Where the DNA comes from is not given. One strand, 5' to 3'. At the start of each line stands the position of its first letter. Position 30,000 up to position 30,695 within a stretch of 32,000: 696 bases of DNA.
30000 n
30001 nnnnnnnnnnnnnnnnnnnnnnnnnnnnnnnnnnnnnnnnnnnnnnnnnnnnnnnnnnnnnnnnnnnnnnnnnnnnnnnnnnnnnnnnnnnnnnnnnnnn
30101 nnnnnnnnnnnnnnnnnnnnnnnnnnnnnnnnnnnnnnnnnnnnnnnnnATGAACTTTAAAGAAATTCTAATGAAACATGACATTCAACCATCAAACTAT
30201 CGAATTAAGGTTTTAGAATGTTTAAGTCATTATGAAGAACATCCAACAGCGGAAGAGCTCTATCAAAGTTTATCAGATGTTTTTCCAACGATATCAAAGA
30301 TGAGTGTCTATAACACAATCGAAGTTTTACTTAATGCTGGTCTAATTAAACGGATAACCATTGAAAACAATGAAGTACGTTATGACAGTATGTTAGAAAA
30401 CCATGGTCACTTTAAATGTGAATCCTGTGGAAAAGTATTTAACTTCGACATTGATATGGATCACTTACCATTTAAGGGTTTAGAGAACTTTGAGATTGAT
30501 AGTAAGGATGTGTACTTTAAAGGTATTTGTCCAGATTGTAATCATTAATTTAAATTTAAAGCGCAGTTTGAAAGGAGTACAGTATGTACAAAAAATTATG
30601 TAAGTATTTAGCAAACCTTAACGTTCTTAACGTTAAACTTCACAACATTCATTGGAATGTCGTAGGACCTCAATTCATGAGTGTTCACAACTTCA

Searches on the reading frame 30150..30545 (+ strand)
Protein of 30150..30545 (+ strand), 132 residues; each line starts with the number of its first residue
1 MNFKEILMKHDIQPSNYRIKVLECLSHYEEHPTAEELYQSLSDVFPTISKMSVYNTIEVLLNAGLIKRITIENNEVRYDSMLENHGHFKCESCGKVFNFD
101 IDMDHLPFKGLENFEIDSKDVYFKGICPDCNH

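Call 28: search_protein_families(library=pfam, proteins=[window:30150-30545:+], max_evalue=0.001)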
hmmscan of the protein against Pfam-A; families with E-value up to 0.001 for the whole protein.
window:30150-30545:+ (132 aa): 1 family
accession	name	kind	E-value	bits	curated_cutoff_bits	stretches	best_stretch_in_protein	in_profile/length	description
PF01475.25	FUR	-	2e-22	80.1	23.1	1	15-102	7-96/121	Ferric uptake regulator family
